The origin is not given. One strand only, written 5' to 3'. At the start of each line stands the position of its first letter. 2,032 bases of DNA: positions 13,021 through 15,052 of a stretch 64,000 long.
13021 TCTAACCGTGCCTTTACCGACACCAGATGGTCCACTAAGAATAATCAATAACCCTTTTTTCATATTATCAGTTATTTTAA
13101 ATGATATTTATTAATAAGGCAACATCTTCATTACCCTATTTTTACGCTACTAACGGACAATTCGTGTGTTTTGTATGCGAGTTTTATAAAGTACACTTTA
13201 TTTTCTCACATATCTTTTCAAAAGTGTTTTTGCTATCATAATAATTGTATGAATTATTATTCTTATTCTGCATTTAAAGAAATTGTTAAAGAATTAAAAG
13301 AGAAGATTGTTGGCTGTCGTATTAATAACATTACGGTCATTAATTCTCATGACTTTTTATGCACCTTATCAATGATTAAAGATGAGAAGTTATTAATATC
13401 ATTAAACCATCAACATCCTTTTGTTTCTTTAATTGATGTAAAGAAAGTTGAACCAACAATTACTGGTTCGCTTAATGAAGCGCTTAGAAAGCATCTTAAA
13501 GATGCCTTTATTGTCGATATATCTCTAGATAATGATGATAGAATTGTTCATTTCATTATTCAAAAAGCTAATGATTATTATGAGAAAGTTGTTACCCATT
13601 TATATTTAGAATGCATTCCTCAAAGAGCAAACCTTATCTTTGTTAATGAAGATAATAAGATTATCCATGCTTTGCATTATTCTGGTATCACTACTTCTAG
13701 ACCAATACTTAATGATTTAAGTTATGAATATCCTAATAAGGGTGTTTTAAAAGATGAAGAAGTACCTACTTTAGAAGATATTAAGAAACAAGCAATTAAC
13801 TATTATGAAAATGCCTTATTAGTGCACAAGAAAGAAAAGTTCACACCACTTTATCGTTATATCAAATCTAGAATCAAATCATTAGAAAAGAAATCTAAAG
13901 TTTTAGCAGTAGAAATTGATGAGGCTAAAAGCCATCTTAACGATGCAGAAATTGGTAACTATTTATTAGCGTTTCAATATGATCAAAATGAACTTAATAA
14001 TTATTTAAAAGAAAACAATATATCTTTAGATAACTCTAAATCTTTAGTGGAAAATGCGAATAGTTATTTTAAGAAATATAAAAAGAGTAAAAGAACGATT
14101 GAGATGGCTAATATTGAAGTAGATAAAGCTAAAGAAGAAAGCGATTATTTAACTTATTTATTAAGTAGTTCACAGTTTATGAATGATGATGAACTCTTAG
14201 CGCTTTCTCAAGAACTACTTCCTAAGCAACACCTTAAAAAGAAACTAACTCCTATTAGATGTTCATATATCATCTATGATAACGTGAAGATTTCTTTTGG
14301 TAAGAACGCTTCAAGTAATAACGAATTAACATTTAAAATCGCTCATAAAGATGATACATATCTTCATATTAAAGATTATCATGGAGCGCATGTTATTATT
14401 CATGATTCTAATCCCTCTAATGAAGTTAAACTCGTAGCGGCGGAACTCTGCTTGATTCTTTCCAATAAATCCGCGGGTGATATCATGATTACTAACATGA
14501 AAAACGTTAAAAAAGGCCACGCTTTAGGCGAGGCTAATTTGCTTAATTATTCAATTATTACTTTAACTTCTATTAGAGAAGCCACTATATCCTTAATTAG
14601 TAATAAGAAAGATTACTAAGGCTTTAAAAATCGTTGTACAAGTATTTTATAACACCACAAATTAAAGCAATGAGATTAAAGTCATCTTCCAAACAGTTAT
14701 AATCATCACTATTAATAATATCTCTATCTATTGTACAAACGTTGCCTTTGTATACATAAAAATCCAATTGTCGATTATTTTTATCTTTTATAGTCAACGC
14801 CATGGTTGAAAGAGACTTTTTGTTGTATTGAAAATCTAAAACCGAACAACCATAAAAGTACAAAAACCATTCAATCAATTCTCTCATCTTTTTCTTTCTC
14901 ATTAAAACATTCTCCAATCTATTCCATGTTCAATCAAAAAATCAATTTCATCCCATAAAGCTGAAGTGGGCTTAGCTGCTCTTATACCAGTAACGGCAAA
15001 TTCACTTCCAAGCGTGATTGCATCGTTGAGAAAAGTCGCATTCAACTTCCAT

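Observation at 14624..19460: Second RHS toxin-immunity module with its own promoter, wedged between convergent housekeeping genes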

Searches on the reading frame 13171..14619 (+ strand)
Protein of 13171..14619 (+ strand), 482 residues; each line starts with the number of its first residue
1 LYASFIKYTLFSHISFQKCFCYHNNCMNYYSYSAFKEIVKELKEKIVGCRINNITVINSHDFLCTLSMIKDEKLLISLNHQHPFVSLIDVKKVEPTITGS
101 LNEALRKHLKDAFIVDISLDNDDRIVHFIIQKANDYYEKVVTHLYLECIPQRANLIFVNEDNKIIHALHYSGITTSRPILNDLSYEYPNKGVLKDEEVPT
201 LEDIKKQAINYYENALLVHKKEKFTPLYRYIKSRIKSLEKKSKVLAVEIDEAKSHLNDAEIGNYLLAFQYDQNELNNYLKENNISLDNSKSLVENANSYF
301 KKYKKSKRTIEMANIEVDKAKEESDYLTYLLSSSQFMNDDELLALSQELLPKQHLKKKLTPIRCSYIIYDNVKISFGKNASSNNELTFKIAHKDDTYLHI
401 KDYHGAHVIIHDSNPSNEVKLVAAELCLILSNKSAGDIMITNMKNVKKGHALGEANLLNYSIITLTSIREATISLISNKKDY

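Call 6: search_protein_families(library=pfam, proteins=[window:13171-14619:+], max_evalue=0.01)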
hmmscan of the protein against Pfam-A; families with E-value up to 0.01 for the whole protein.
window:13171-14619:+ (482 aa): 3 families
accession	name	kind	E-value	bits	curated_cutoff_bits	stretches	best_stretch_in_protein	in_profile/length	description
PF05833.16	NFACT_N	-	6.1e-39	134.5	31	2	36-206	6-181/456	NFACT N-terminal and middle domains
PF05670.18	NFACT-R_1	-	1.2e-05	26.3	29.8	1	370-454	9-101/112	NFACT protein RNA binding domain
PF18297.6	NFACT-R_2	-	0.00039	21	26.9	1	369-434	7-70/104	NFACT protein RNA binding domain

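Call 30: find_related_loci(query=window:13249-14619:+, collection=genome_contigs, flank=10000)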
Query window:13249-14619:+ (456 aa) in genome_contigs; peptide patterns used: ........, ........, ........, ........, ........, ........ (x = any residue, [..] = any of these).
109 stretches matched a pattern; 16 encode a relative of the query (tblastn E <= 1e-3); 16 distinct loci.
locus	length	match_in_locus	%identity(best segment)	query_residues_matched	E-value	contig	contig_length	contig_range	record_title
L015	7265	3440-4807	99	1-456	0e+0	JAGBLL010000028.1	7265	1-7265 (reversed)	MAG: Bacilli bacterium isolate RGIG9223 Water_deer_Rumen-2__c119013, whole genome shotgun sequence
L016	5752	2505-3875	82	1-456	0e+0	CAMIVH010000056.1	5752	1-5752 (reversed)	MAG: uncultured Bacillales bacterium isolate SRR12081303_bin.29_metaWRAP_v1.3_MAG genome assembly, contig: ERZ12289767.2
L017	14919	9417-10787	82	1-456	0e+0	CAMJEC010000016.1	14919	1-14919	MAG: uncultured Bacillales bacterium isolate SRR12081300_bin.59_metaWRAP_v1.3_MAG genome assembly, contig: ERZ12289770.6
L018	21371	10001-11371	81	1-456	0e+0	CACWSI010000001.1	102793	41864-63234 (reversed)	MAG: uncultured Erysipelotrichaceae bacterium isolate RUG10878 genome assembly, contig: RUG10878_asm_1, whole genome sho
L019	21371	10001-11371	82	1-456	0e+0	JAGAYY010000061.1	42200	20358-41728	MAG: Bacilli bacterium isolate RGIG8901 Water_deer_Omasum.Co__c615146, whole genome shotgun sequence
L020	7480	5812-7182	81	1-456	0e+0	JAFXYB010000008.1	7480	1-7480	Bacterium isolate RGIG6850 Sheep_Rumen-4__c660280, whole genome shotgun sequence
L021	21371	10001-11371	81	1-456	0e+0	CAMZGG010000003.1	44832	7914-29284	MAG TPA_asm: uncultured Bacillales bacterium isolate SRR10912533_bin.71_metaWRAP_v1.3_MAG genome assembly, contig: ERZ14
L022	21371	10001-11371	81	1-456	0e+0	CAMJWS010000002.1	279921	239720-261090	MAG: uncultured Bacillales bacterium isolate SRR12081298_bin.12_metaWRAP_v1.3_MAG genome assembly, contig: ERZ12289774.1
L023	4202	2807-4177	81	1-456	0e+0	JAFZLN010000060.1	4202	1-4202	MAG: Bacilli bacterium isolate RGIG7876 Water_buffalos_Reticulum-4__c445489, whole genome shotgun sequence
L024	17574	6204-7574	81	1-456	0e+0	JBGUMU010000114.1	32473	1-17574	MAG: Bacilli bacterium isolate ruminal_MAG_226 ruminal_MAG_226_contig_0114, whole genome shotgun sequence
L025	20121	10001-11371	80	1-456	0e+0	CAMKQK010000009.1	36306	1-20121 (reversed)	MAG: uncultured Bacillales bacterium isolate SRR12081302_bin.41_metaWRAP_v1.3_MAG genome assembly, contig: ERZ12289775.1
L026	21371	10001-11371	81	1-456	0e+0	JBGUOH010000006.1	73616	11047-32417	MAG: Bacilli bacterium isolate ruminal_MAG_191 ruminal_MAG_191_contig_0006, whole genome shotgun sequence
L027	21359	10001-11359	70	1-452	0e+0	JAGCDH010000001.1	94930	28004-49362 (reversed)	MAG: Bacilli bacterium isolate RGIG9687 Yak_Omasum-2__c4203, whole genome shotgun sequence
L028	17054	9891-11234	70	1-447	0e+0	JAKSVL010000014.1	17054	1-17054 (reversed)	MAG: Bacilli bacterium isolate Horse_feces358 MAG358_14, whole genome shotgun sequence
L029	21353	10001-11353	71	1-450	0e+0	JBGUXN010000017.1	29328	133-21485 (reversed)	MAG: Bacilli bacterium isolate ruminal_MAG_52 ruminal_MAG_52_contig_0017, whole genome shotgun sequence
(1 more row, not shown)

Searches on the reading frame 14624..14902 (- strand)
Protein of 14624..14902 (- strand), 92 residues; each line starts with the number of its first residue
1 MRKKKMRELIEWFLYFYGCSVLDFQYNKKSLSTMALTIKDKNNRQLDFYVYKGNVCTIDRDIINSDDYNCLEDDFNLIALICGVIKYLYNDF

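Call 6: search_protein_families(library=pfam, proteins=[window:14624-14902:-], max_evalue=0.01)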
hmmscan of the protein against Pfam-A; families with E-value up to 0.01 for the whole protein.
window:14624-14902:- (92 aa): 0 families

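Call 8: search_protein_families(library=ncbifam, proteins=[window:14624-14902:-], max_evalue=0.01)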
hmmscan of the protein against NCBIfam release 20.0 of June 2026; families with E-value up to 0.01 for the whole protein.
window:14624-14902:- (92 aa): 0 families

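Call 10: search_solved_structures(query=window:14627-14902:-, max_evalue=10)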
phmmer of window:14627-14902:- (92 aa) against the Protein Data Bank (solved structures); distinct sequences matched with E-value up to 10: 5.
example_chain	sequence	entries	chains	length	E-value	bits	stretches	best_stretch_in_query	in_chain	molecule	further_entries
9vth_SU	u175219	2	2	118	0.46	14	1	31-62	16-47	40S ribosomal protein S10-1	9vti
6ixy_A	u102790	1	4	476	0.55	13.7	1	4-59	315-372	pilin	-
4tpt_A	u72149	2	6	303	1.5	12.4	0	34-91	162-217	LIM domain kinase 2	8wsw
5xxu_R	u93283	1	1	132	1.5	12.3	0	4-48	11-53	Ribosomal protein eS17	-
5nxd_A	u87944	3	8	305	1.5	12.3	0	34-91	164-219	LIM domain kinase 2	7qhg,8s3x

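Call 13: find_homologous_proteins(query=window:14627-14902:-, max_evalue=0.01)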
Query window:14627-14902:- (92 aa): 1 proteins with E <= 0.01 among 1 candidates.
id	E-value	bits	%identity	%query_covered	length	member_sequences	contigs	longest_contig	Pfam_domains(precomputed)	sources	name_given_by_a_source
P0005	7.5e-51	188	95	100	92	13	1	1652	-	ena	-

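Call 32: search_protein_families(library=pfam, proteins=[window:14627-14902:-], max_evalue=10)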
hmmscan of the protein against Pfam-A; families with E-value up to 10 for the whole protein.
window:14627-14902:- (92 aa): 1 family
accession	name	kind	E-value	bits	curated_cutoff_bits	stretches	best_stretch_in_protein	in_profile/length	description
PF03107.22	C1_2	-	0.21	12.4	26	1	54-77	21-43/48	C1 domain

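Call 91: search_protein_families(library=padloc, proteins=[window:14627-14902:-], max_evalue=0.01)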
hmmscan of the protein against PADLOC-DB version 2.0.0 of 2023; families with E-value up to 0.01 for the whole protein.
window:14627-14902:- (92 aa): 0 families
